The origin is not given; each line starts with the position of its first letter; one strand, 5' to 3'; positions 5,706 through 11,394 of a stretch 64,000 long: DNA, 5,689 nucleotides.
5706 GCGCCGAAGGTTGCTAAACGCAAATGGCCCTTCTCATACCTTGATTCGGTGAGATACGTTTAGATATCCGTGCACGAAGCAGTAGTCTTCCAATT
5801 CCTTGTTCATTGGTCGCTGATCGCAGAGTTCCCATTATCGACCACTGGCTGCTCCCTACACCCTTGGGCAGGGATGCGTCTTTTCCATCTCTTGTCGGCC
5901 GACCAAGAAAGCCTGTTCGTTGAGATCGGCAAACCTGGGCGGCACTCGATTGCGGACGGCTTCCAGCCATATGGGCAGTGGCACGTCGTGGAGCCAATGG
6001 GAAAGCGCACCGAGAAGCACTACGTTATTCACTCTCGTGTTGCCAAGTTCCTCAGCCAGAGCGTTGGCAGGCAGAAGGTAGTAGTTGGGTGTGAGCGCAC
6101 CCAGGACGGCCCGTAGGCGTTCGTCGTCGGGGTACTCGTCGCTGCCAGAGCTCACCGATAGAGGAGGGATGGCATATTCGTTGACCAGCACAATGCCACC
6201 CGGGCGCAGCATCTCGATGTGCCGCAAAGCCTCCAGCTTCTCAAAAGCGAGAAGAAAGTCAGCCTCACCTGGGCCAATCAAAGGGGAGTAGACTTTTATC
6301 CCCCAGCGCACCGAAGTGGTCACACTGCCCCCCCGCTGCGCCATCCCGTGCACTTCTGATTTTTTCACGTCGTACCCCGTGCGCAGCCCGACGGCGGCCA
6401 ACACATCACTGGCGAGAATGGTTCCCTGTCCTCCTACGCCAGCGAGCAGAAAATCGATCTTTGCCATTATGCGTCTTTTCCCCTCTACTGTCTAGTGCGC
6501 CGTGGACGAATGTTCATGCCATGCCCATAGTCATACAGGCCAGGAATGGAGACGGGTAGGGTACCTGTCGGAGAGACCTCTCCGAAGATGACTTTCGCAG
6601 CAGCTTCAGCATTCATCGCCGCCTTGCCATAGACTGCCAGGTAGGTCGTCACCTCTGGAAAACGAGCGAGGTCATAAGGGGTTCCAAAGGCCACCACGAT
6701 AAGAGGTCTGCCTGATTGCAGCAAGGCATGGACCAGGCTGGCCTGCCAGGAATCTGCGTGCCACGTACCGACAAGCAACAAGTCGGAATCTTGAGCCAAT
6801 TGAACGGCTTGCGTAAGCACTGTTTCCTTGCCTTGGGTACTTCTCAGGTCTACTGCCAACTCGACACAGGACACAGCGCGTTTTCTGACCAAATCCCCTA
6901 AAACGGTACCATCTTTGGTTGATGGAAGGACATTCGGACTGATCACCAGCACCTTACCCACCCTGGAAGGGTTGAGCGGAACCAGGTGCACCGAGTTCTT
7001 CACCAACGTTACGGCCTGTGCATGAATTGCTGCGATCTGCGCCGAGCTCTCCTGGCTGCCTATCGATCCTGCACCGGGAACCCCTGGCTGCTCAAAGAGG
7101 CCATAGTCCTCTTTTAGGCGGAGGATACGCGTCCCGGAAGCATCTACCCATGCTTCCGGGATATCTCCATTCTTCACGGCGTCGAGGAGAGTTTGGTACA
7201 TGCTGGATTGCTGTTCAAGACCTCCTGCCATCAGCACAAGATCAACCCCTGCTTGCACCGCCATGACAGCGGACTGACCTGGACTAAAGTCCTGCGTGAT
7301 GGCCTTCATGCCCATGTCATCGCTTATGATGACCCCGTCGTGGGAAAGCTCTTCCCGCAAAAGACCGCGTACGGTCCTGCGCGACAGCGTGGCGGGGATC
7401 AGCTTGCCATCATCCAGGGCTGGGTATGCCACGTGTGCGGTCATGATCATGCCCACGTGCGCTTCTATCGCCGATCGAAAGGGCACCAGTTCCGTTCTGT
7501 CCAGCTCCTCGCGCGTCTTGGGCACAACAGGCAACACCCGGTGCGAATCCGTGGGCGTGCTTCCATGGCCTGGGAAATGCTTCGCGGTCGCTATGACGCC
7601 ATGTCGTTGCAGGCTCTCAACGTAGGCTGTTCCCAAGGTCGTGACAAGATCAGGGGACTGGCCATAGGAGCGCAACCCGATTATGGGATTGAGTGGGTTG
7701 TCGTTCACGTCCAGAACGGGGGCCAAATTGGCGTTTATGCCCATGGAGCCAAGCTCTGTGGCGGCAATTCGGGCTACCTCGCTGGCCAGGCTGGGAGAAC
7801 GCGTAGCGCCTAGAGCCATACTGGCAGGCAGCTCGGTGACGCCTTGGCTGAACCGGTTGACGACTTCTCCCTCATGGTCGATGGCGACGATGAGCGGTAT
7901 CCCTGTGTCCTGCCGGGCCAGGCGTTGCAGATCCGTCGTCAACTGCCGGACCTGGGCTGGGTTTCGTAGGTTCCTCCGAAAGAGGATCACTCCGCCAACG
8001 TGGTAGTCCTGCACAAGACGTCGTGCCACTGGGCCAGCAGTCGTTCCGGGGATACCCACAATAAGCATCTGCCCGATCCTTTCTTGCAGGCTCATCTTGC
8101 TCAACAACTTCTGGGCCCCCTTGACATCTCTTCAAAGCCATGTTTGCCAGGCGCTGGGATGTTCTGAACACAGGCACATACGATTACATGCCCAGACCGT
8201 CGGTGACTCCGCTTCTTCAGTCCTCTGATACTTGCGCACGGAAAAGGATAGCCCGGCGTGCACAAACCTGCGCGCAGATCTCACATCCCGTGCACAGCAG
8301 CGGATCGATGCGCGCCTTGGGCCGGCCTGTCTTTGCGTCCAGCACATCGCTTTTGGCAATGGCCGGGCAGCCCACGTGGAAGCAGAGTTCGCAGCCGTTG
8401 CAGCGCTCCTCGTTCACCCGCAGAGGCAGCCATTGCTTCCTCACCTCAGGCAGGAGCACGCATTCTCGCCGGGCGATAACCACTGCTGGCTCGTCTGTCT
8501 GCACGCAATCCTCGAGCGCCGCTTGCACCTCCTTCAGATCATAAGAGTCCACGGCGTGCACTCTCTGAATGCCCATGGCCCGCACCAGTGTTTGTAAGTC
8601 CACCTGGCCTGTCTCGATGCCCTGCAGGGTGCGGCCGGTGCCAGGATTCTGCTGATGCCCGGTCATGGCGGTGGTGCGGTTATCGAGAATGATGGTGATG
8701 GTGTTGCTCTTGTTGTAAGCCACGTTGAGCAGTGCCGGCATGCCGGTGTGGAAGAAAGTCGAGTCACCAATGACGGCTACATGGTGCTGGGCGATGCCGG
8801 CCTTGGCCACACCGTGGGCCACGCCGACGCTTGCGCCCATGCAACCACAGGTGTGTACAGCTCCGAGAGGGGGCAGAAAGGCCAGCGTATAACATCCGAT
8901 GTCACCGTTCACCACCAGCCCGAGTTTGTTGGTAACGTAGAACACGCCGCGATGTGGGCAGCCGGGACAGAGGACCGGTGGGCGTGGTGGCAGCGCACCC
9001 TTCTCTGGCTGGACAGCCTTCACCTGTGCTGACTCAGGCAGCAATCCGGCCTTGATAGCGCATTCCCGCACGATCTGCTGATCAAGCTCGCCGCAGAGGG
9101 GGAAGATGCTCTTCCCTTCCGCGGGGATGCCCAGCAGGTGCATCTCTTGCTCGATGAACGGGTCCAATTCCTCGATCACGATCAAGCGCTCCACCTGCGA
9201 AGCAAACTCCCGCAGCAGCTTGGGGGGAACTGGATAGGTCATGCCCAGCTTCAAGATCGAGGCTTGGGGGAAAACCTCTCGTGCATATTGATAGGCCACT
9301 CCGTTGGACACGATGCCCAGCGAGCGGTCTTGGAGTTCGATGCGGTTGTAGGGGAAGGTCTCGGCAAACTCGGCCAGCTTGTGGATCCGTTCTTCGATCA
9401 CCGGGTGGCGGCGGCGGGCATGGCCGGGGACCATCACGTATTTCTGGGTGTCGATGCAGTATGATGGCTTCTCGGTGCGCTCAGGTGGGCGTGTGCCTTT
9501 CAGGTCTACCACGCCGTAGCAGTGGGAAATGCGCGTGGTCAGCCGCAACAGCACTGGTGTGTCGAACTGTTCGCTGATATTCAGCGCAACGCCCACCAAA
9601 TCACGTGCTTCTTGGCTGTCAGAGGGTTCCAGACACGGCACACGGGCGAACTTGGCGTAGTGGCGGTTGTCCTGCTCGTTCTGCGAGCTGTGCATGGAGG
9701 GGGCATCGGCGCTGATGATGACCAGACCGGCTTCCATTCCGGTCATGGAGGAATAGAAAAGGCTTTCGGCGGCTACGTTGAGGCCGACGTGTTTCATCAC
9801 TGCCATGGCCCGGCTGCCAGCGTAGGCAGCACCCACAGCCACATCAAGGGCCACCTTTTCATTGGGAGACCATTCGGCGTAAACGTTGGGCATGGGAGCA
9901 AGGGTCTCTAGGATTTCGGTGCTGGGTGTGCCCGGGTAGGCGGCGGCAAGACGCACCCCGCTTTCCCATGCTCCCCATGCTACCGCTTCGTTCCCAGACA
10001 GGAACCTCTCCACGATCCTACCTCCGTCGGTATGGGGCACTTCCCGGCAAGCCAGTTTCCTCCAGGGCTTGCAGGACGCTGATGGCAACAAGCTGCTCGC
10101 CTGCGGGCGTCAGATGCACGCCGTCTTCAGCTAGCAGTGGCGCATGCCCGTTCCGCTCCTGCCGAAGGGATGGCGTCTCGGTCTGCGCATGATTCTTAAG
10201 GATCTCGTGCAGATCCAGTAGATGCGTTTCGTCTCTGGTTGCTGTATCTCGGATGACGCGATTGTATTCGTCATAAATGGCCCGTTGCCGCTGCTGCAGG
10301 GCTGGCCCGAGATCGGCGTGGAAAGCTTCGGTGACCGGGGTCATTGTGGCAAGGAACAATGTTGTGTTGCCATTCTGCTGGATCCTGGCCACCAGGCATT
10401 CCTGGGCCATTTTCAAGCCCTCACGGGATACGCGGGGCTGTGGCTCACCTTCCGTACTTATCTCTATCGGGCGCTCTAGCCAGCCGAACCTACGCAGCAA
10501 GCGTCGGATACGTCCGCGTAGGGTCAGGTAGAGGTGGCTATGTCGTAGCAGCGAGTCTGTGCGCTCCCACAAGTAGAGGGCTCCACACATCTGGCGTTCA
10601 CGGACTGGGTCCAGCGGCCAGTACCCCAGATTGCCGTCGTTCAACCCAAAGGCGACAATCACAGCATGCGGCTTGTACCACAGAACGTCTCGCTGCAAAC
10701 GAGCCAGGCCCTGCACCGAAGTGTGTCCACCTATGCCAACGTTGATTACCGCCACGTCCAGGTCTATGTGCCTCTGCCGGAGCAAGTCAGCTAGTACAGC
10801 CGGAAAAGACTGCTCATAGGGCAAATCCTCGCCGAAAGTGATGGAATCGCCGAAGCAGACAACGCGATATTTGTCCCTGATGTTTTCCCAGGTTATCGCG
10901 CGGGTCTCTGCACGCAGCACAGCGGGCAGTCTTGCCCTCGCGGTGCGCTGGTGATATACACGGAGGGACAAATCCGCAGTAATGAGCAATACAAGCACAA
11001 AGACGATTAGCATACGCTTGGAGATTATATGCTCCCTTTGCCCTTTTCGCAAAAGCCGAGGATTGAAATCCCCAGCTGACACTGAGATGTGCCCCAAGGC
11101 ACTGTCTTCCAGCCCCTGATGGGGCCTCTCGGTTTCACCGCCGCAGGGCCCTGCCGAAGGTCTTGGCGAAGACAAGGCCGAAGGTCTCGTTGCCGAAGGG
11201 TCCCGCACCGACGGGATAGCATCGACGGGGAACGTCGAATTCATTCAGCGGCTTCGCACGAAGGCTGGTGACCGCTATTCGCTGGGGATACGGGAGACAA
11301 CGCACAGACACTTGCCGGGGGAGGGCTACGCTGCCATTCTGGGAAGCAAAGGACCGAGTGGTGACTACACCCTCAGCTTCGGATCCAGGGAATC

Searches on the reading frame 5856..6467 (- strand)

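Call 86: search_protein_families(library=pfam, proteins=[window:5856-6467:-], max_evalue=0.00001)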
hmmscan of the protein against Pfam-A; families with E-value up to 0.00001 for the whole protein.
window:5856-6467:- (203 aa): 1 family
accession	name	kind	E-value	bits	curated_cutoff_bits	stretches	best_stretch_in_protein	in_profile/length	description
PF01558.24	POR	-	3.4e-40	138.5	27.4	1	12-191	1-172/173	Pyruvate ferredoxin/flavodoxin oxidoreductase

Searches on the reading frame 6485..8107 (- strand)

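Call 86: search_protein_families(library=pfam, proteins=[window:6485-8107:-], max_evalue=0.00001)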
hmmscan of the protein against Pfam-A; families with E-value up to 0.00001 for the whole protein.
window:6485-8107:- (540 aa): 2 families
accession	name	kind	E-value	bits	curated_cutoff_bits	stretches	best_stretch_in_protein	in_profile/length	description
PF00933.27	Glyco_hydro_3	-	6e-95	318.7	27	1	7-331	2-316/316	Glycosyl hydrolase family 3 N terminal domain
PF01915.27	Glyco_hydro_3_C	-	2.5e-14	54.2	31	1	366-522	1-170/200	Glycosyl hydrolase family 3 C-terminal domain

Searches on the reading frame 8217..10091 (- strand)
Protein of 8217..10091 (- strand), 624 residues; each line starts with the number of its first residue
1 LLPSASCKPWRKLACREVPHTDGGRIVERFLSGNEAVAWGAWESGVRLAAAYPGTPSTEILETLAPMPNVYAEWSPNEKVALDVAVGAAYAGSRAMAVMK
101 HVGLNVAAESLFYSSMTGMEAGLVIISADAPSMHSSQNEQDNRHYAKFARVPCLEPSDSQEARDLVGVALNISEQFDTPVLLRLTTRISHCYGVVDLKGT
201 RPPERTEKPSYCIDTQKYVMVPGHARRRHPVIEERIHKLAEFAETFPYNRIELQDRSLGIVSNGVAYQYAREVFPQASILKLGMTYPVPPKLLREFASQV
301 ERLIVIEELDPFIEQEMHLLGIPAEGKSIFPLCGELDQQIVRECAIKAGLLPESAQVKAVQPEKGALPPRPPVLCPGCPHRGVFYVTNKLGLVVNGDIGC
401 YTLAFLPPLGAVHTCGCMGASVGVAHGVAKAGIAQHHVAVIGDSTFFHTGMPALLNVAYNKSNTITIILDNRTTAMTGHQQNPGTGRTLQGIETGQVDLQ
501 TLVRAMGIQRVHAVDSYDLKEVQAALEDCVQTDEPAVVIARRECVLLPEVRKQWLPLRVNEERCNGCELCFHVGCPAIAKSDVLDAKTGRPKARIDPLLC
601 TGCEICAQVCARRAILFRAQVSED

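Call 86: search_protein_families(library=pfam, proteins=[window:8217-10091:-], max_evalue=0.00001)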
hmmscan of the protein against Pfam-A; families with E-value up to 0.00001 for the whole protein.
window:8217-10091:- (624 aa): 3 families
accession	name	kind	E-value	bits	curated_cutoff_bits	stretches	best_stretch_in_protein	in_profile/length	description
PF02775.26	TPP_enzyme_C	-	3.2e-26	92.4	21.9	1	397-539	1-150/151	Thiamine pyrophosphate enzyme, C-terminal TPP binding domain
PF01855.24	POR_N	-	1e-14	55.3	27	1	41-201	3-171/231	Pyruvate flavodoxin/ferredoxin oxidoreductase, thiamine diP-bdg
PF00037.32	Fer4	-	1.5e-06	28.2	21.1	0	594-610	2-18/24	4Fe-4S binding domain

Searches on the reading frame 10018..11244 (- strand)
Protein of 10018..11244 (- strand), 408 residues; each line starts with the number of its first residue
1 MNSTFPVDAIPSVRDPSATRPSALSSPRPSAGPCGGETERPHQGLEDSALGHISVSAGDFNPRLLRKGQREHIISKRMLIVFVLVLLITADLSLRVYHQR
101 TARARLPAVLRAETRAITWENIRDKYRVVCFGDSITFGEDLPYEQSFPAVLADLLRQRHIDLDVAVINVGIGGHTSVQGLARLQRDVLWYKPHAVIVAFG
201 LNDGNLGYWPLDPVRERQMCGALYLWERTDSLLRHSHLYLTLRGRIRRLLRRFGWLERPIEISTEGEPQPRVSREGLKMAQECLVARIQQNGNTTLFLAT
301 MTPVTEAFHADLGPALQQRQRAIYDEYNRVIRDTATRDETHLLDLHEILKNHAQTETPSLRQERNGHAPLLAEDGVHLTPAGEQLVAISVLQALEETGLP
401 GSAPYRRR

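Call 86: search_protein_families(library=pfam, proteins=[window:10018-11244:-], max_evalue=0.00001)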
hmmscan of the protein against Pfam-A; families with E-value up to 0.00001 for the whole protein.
window:10018-11244:- (408 aa): 3 families
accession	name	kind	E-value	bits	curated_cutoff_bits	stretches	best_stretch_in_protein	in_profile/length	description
PF13472.12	Lipase_GDSL_2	-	7.5e-24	85.6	32.9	1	130-385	1-178/178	GDSL-like Lipase/Acylhydrolase family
PF00657.28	Lipase_GDSL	-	4.6e-18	66.6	23.6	1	128-232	1-117/208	GDSL-like Lipase/Acylhydrolase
PF04311.20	DUF459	-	2.6e-08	33.9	27.2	1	320-392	124-196/197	Protein of unknown function (DUF459)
